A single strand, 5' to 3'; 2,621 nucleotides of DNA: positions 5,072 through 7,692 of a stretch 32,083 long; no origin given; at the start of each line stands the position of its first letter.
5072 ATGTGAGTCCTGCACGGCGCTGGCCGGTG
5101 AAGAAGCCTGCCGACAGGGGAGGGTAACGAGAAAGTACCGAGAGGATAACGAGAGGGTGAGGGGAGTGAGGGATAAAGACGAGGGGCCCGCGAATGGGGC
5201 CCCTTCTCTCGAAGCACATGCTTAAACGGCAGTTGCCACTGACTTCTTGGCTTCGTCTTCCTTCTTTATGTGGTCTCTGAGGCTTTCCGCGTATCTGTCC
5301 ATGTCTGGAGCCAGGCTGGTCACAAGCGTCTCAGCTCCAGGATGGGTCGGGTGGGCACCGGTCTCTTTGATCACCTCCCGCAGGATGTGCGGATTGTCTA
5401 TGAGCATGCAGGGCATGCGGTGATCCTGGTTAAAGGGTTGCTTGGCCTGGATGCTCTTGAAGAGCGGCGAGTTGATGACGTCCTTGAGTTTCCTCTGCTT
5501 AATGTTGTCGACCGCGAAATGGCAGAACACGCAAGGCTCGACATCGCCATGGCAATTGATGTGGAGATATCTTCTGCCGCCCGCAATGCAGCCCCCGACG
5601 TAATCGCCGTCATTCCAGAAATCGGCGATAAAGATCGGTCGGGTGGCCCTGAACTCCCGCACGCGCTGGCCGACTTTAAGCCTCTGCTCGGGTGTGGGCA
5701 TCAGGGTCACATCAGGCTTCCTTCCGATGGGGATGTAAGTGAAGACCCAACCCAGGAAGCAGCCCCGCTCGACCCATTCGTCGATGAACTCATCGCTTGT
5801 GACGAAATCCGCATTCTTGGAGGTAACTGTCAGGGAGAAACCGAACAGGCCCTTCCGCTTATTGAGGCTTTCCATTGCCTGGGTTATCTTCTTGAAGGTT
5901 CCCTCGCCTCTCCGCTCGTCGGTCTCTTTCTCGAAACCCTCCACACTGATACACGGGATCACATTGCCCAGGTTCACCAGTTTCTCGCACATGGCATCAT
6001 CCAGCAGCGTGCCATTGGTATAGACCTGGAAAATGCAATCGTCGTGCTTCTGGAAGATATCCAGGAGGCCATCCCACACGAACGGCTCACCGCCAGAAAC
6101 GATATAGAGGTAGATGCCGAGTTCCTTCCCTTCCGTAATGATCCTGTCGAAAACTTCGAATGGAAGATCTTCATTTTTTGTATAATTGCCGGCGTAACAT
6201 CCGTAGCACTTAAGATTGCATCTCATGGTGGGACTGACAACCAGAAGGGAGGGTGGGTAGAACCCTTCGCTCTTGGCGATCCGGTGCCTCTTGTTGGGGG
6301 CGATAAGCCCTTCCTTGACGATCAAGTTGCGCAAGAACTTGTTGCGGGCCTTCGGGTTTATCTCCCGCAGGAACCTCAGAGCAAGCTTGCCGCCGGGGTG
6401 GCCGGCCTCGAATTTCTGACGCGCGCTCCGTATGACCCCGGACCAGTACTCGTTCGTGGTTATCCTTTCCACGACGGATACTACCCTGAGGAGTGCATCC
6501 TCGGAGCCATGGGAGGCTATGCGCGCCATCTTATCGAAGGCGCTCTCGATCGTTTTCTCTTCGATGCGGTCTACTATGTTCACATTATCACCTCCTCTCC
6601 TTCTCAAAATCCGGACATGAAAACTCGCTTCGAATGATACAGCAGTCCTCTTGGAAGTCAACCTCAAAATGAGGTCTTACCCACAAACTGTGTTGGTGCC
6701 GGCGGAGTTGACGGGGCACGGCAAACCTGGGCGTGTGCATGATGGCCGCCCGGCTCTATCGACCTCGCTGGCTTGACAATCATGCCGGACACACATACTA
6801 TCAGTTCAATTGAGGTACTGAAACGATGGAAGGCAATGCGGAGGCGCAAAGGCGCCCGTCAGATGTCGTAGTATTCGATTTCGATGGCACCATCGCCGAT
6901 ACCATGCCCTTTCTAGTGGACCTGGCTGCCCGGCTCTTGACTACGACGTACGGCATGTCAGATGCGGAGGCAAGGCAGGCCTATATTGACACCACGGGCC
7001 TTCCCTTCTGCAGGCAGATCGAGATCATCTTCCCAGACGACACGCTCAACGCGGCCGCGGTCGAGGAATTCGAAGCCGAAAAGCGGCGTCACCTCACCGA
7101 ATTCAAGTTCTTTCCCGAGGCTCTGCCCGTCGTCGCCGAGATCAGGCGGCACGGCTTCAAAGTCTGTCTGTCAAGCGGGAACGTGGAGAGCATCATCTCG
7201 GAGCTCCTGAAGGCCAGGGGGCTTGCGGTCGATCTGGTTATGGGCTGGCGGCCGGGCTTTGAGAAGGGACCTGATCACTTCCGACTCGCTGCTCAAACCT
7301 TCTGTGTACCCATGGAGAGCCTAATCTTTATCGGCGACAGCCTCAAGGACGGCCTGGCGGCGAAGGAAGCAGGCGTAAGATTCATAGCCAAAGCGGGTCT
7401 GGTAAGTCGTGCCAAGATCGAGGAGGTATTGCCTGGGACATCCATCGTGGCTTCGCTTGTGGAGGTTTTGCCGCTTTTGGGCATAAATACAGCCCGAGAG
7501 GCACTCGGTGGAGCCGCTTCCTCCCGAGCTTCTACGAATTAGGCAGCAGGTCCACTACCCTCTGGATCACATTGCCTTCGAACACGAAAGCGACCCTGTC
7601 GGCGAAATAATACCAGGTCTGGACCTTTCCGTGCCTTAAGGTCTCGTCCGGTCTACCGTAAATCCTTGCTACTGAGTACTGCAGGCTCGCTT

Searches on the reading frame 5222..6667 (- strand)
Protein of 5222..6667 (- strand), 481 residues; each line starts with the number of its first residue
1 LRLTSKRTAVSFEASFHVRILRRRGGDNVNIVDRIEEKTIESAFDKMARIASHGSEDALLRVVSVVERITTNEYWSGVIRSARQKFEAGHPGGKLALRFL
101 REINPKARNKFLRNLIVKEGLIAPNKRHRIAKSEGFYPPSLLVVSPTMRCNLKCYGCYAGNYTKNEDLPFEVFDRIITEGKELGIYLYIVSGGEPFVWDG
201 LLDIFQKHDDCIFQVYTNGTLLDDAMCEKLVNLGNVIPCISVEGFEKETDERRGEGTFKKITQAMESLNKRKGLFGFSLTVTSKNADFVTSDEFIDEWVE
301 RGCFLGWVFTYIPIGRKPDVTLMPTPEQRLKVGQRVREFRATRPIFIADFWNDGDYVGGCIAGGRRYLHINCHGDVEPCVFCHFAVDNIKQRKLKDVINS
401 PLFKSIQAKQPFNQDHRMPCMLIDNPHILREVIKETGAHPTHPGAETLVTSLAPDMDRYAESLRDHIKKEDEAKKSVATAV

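Call 11: search_protein_families(library=ncbifam, max_evalue=0.00001, proteins=[window:5222-6667:-])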
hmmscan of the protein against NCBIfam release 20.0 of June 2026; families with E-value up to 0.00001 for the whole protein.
window:5222-6667:- (481 aa): 43 families (the best 25 are shown)
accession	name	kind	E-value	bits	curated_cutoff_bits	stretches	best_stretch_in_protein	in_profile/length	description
TIGR04055.1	rSAM_NirJ2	equivalog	5.3e-22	78.8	500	1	146-408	6-284/326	putative heme d1 biosynthesis radical SAM protein NirJ2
NF050035.1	rSAM_WgK_link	exception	3.2e-19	69.1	650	1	137-276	6-151/367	radical SAM/SPASM peptide maturase WgkB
NF045574.1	sacti_mat_StsB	exception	9.7e-17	60.9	625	1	145-289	101-249/466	StsB family radical SAM/SPASM domain sactipeptide maturase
TIGR04545.1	rSAM_ahbD_hemeb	equivalog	3.8e-16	59.4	500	1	147-320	7-184/339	heme b synthase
TIGR04347.1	pseudo_SAM_Halo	equivalog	6.1e-16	58.7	525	1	142-304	40-209/390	TIGR04347 family pseudo-SAM/SPASM protein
TIGR04051.1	rSAM_NirJ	equivalog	1.2e-15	57.3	515.45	1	147-287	9-154/354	heme d1 biosynthesis radical SAM protein NirJ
TIGR04054.1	rSAM_NirJ1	equivalog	2.1e-15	56.2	650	1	142-309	38-212/387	putative heme d1 biosynthesis radical SAM protein NirJ1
TIGR04317.1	W_rSAM_matur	equivalog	3.6e-15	55.9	380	1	142-272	6-140/349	tungsten cofactor oxidoreductase radical SAM maturase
TIGR03962.1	mycofact_rSAM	equivalog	2.4e-14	53.3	265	1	139-410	11-295/339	mycofactocin radical SAM maturase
TIGR04546.1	rSAM_ahbC_deAc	equivalog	1.1e-12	47.5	650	1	143-308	42-214/390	12,18-didecarboxysiroheme deacetylase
TIGR04053.2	TIGR04053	equivalog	1.9e-12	47.1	395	1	139-330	7-204/366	TIGR04053 family radical SAM/SPASM domain-containing protein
NF047865.1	rSAM_PapB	equivalog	1.5e-11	44.1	340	1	147-295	10-175/330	PapB family radical SAM/SPASM ranthipeptide maturase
TIGR04250.1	SCM_rSAM_ScmE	equivalog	2.6e-11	43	400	1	144-287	7-156/358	SynChlorMet cassette radical SAM/SPASM protein ScmE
TIGR04403.1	rSAM_skfB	equivalog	3.2e-11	42.7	300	1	125-401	89-370/402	sporulation killing factor system radical SAM maturase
TIGR04163.1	rSAM_cobopep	equivalog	4.2e-11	42.3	375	1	140-289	64-228/428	peptide-modifying radical SAM enzyme CbpB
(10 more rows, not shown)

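Call 47: search_protein_families(library=pfam, max_evalue=0.01, proteins=[window:5222-6667:-])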
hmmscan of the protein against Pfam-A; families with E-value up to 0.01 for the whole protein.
window:5222-6667:- (481 aa): 3 families
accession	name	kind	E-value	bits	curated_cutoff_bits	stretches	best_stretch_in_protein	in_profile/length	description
PF04055.27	Radical_SAM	-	5.2e-18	66.2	29.5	1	144-271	1-139/166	Radical SAM superfamily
PF13186.11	SPASM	-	1.6e-08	35.1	21.5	1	360-410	1-55/67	Iron-sulfur cluster-binding domain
PF13353.11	Fer4_12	-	0.01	16.6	22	0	149-204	14-73/137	4Fe-4S single cluster domain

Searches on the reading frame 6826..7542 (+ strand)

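Call 11: search_protein_families(library=ncbifam, max_evalue=0.00001, proteins=[window:6826-7542:+])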
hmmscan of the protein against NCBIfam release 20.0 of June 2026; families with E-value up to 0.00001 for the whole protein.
window:6826-7542:+ (238 aa): 9 families
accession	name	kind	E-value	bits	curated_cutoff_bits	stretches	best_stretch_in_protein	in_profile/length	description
NF009695.0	PRK13222.1-2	equivalog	5.3e-11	42.4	225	1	12-215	6-219/226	phosphoglycolate phosphatase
TIGR01449.2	PGP_bact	equivalog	3.2e-10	39.9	180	1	15-218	1-213/213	phosphoglycolate phosphatase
TIGR01454.1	AHBA_synth_RP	hypoth_equivalog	2.4e-08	33.8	246.65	1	15-188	1-173/205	AHBA synthesis associated protein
TIGR01662.1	HAD-SF-IIIA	subfamily_domain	4.2e-08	33.4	44.6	0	90-188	21-137/141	HAD-IIIA family hydrolase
NF009698.0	PRK13223.1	equivalog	2.1e-06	27.1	466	1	13-216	14-227/272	phosphoglycolate phosphatase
NF009804.0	PRK13288.1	equivalog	2.4e-06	27.2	218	1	14-203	5-196/215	pyrophosphatase PpaX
TIGR01488.1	HAD-SF-IB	subfamily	3.1e-06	27.3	45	1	14-153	1-129/177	HAD-IB family phosphatase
TIGR01489.1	DKMTPPase-SF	subfamily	6.5e-06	26.4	81.55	0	14-132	3-110/188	MtnX-like HAD-IB family phosphatase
NF006506.0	PRK08942.1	equivalog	9.3e-06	25.3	178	0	152-215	109-174/182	D-glycero-beta-D-manno-heptose 1,7-bisphosphate 7-phosphatase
